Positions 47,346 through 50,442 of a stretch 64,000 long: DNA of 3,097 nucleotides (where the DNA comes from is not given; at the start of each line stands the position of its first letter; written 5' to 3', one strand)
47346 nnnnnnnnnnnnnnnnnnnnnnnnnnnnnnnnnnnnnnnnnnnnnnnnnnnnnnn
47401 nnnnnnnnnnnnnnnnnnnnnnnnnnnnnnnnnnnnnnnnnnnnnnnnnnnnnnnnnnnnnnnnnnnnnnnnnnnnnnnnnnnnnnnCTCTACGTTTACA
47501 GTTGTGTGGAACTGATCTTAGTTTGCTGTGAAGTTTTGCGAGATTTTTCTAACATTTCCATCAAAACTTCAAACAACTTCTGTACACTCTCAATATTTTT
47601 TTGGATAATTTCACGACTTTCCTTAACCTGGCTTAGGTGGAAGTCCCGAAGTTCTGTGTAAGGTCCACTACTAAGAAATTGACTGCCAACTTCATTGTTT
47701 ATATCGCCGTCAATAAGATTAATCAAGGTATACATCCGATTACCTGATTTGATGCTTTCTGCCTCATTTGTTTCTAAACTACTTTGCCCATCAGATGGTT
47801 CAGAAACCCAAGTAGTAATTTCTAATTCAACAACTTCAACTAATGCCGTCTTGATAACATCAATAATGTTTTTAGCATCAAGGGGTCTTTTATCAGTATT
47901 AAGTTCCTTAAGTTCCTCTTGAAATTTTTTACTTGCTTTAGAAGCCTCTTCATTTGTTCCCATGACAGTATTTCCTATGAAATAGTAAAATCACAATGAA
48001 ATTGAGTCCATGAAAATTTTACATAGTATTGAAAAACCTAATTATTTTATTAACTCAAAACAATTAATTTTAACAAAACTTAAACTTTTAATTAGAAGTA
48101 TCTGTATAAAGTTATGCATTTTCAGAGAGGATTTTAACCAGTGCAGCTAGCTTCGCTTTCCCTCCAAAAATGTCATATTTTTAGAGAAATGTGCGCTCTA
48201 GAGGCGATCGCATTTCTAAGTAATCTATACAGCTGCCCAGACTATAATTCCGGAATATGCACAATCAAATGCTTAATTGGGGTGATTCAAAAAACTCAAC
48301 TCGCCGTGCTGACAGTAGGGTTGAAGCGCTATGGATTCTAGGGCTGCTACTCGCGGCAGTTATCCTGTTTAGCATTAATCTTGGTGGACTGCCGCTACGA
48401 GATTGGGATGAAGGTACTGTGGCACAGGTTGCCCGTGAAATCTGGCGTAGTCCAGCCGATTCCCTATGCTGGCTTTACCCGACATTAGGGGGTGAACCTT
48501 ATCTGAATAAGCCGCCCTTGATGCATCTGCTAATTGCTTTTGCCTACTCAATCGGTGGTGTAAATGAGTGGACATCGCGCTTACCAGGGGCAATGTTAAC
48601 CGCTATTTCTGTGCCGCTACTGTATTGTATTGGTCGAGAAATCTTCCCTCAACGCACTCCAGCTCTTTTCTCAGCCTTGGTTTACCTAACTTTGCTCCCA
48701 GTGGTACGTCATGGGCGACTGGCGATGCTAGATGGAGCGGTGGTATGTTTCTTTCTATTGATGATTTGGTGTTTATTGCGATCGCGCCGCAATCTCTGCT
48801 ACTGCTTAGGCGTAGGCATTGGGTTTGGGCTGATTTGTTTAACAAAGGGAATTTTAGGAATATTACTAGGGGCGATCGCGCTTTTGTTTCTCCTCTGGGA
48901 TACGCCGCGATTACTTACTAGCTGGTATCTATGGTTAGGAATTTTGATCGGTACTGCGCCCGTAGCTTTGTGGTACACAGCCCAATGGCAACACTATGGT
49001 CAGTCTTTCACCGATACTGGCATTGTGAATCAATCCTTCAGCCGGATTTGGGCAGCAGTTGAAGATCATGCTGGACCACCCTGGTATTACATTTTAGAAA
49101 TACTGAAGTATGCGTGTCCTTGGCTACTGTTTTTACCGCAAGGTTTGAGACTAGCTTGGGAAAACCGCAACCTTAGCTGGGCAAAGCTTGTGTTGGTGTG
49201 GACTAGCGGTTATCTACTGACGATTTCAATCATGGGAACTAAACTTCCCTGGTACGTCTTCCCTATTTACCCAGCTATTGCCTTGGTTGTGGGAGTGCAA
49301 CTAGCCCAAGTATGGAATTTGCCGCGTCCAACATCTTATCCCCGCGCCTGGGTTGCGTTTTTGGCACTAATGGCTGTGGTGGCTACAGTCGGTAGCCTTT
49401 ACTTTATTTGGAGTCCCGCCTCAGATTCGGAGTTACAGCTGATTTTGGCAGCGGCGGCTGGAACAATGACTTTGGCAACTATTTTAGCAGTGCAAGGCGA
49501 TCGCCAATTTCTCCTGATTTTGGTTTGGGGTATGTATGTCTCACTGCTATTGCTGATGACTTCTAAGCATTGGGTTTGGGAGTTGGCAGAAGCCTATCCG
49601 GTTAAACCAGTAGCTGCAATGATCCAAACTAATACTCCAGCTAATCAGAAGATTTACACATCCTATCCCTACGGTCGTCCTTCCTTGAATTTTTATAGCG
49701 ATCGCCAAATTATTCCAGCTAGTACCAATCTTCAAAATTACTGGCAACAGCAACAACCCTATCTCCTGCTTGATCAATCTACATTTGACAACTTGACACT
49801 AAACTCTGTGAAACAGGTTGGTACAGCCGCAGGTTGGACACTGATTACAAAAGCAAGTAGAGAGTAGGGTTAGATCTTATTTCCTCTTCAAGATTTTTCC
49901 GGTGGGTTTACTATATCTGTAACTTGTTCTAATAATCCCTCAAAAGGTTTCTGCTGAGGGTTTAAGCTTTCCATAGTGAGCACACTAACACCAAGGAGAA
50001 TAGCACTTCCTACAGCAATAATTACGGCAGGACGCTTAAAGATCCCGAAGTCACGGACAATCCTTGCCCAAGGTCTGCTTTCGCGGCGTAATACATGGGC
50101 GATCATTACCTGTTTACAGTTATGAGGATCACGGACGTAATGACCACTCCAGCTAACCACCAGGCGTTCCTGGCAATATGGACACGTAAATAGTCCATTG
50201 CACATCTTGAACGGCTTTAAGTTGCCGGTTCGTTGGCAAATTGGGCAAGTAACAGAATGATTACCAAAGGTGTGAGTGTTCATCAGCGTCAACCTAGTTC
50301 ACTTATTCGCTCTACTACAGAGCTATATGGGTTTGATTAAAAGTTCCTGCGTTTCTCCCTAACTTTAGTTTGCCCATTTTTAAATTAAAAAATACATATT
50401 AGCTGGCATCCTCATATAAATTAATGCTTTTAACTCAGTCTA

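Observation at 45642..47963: AT-rich three-gene operon of unknown function whose products share an LDGDI motif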

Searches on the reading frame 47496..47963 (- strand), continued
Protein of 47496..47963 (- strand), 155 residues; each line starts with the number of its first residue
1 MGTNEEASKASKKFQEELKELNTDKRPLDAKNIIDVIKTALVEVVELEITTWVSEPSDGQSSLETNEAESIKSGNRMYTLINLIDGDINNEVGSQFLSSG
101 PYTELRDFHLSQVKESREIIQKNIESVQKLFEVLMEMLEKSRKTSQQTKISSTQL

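Call 65: find_encoding_contigs(protein=P0236, flank=6000, max_places=1)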
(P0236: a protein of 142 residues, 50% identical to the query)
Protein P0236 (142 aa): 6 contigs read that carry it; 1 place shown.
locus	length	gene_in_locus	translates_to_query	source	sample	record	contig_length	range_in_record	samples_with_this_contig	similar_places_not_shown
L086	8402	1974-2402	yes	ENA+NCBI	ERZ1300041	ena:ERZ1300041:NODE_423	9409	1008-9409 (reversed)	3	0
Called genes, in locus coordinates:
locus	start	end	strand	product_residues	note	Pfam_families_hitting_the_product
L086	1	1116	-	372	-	?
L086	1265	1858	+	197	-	PF02545:Maf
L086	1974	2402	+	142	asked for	-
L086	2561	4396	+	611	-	-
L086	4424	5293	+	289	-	-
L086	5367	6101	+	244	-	-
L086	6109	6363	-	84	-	-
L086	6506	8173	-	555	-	PF00924:MS_channel_2nd, PF21082:MS_channel_3rd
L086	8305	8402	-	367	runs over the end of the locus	?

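Call 70: fold_search(model_id=the predicted structure, library=viral)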
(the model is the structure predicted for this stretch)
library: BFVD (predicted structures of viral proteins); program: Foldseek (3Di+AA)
matches with E <= 10: 525; with E <= 0.001: 0
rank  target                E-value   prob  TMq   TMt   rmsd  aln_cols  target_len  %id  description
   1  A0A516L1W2            9.2e-02  0.16  0.15  0.18  15.8       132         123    9  (no name in the UniProt tables at hand)
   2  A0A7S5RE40            1.3e-01  0.21  0.20  0.27  17.9       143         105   14  (no name in the UniProt tables at hand)
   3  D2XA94                1.8e-01  0.15  0.23  0.23  19.9       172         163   12  Uncharacterized protein [Marseillevirus marseillevirus]
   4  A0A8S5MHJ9            1.8e-01  0.10  0.18  0.17  18.4       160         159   15  Uncharacterized protein [Podoviridae sp. ct1h53]
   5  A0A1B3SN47            2.4e-01  0.30  0.20  0.28  17.1       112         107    8  Uncharacterized protein [Sulfolobus islandicus rod-shaped virus 3]
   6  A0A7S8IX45            2.5e-01  0.14  0.21  0.21  14.0       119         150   14  Uncharacterized protein [Taishun Tick Virus]
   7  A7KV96                2.9e-01  0.14  0.20  0.23  17.6       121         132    9  (no name in the UniProt tables at hand)
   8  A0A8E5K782            2.9e-01  0.13  0.19  0.10  16.4       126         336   17  (no name in the UniProt tables at hand)
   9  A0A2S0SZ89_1          2.9e-01  0.06  0.14  0.03  23.5       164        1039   10  Replicase [Murine feces-associated hepe-like virus]
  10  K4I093                3.0e-01  0.18  0.13  0.27  11.0        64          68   12  Uncharacterized protein [Lactobacillus phage ATCC8014]
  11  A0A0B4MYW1            3.0e-01  0.06  0.15  0.11  29.2       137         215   13  Collar protein [Streptococcus phage SOCP]
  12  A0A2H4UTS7            3.9e-01  0.20  0.25  0.07  22.4       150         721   13  Nuclear export mediator factor NEMF-like protein [Bodo saltans virus]
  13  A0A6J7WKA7            3.9e-01  0.09  0.15  0.14  14.2       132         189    7  Essential recombination function protein [uncultured Caudovirales phage]
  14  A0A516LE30            3.9e-01  0.08  0.17  0.14  14.8       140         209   14  (no name in the UniProt tables at hand)
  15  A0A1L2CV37            4.4e-01  0.15  0.24  0.21  19.4       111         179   12  Uncharacterized protein [Pectobacterium phage vB_PcaM_CBB]
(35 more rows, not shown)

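Call 72: search_dna_similar(query=window:47496-47963:-, collection=phages, mode=protein, max_evalue=0.001, max_rows=10)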
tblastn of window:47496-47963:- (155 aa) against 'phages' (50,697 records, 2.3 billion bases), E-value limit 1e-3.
No match.

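Call 75: search_protein_families(library=pfam, alignment_id=A2, max_evalue=1)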
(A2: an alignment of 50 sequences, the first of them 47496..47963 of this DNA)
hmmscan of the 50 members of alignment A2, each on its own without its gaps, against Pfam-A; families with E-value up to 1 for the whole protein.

A. member 1, window:47496-47963:- (155 aa): 1 family
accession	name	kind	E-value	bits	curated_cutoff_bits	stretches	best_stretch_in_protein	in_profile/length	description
PF02996.22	Prefoldin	-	0.013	15.9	23.2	1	113-148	75-110/120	Prefoldin subunit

B. families by the number of members that match (of 50 scanned): 38 families (the first 25 are shown)
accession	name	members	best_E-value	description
PF20777.4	KH_SLS1_2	8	0.0012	SLS1 protein second KH domain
PF01343.23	Peptidase_S49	8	0.0033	Peptidase family S49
PF02926.22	THUMP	6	0.0022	THUMP domain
PF02399.21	Herpes_ori_bp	4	0.029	Origin of replication binding protein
PF13256.11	DUF4047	4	0.037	Domain of unknown function (DUF4047)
PF19016.5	DUF5745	3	0.044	Domain of unknown function (DUF5745)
PF24930.1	DUF7750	2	0.00082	Domain of unknown function (DUF7750)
PF16991.10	SIR4_SID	2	0.014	Sir4 SID domain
PF07554.19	FIVAR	2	0.014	FIVAR domain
PF23659.1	UFL1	2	0.048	E3 UFM1-protein ligase 1-like domain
PF15412.11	Nse4-Nse3_bdg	2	0.053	Binding domain of Nse4/EID3 to Nse3-MAGE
PF06109.18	HlyE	2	0.12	Haemolysin E (HlyE)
PF20292.4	MC7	2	0.18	ABC-three component (ABC-3C) system Middle Component 7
PF00957.27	Synaptobrevin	2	0.32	Synaptobrevin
PF25686.1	Betaherpes_U91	1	0.00096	Betaherpesvirus U91 protein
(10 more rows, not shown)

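Call 79: find_encoding_contigs(protein=P0121, flank=3000, max_places=2)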
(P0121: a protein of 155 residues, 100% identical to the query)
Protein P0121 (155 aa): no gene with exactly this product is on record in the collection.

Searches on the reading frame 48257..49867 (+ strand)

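Call 3: search_protein_families(library=pfam, proteins=[window:48257-49867:+], max_evalue=1)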
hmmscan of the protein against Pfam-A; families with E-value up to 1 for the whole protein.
window:48257-49867:+ (536 aa): 2 families
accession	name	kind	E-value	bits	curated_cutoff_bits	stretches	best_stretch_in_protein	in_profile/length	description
PF13231.12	PMT_2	-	8.7e-20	72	26.1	1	84-239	1-159/160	Dolichyl-phosphate-mannose-protein mannosyltransferase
PF02366.24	PMT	-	1.2e-10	41.8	22.7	1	78-222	54-213/245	Dolichyl-phosphate-mannose-protein mannosyltransferase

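Call 4: search_protein_families(library=ncbifam, proteins=[window:48257-49867:+], max_evalue=1)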
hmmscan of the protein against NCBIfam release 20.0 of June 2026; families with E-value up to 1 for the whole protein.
window:48257-49867:+ (536 aa): 1 family
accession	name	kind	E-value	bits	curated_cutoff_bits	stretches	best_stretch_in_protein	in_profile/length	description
NF009784.2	PRK13279.1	equivalog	3.8e-24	85.2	567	1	27-404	7-392/539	lipid IV(A) 4-amino-4-deoxy-L-arabinosyltransferase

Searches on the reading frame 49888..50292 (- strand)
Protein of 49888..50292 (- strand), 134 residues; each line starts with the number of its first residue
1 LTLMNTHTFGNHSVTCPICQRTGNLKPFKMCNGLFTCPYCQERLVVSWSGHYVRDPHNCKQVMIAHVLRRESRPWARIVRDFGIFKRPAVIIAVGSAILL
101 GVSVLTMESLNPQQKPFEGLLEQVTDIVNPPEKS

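Call 3: search_protein_families(library=pfam, proteins=[window:49888-50292:-], max_evalue=1)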
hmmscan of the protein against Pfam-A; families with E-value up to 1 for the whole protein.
window:49888-50292:- (134 aa): 19 families
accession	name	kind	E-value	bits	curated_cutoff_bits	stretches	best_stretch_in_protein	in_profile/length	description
PF05605.18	zf-Di19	-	5.1e-06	27.1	27.5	2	5-21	23-39/54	Drought induced 19 protein (Di19), zinc-binding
PF24440.1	DUF7559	-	0.01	16.5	27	0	11-26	33-48/52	Family of unknown function (DUF7559)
PF15777.11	Anti-TRAP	-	0.011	16.2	32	1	14-42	11-38/59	Tryptophan RNA-binding attenuator protein inhibitory protein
PF24441.1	DUF7560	-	0.016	15.4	27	1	35-46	6-17/44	Family of unknown function (DUF7560)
PF14319.11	Zn_Tnp_IS91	-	0.03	14.7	26.3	1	6-55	31-77/90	Transposase zinc-binding domain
PF04810.20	zf-Sec23_Sec24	-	0.035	14.6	25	1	6-26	16-36/39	Sec23/Sec24 zinc finger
PF15099.11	PIRT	-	0.045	14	30.6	1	75-107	35-68/128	Phosphoinositide-interacting protein family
PF23548.1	Zn_ribbon_FGT1_2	-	0.049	13.7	27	1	35-47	21-33/35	FORGETTER1 second zinc ribbon domain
PF21002.2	TMEM106_N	-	0.052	14.6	24.5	1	8-44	49-85/91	Transmembrane protein 106 N-terminal region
PF23454.1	Zn_ribbon_Brz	-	0.06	14.4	27.9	0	36-47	7-18/58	Transcriptional regulator Brz zinc beta ribbon domain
PF14447.12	Prok-RING_4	-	0.068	13.5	27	0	13-22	30-39/46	Prokaryotic RING finger family 4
PF10588.14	NADH-G_4Fe-4S_3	-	0.14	12.1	27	1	10-24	10-24/40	NADH-ubiquinone oxidoreductase-G iron-sulfur binding region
PF25214.1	HVO_B0008_N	-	0.15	12.4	27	0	36-46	3-13/38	HVO_B0008 N-terminal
PF12760.12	Zn_ribbon_IS1595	-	0.15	12.4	25.4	1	4-42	10-45/46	Transposase zinc-ribbon domain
PF02591.20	Zn_ribbon_9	-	0.29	11.7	29.1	0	30-41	19-30/33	C4-type zinc ribbon domain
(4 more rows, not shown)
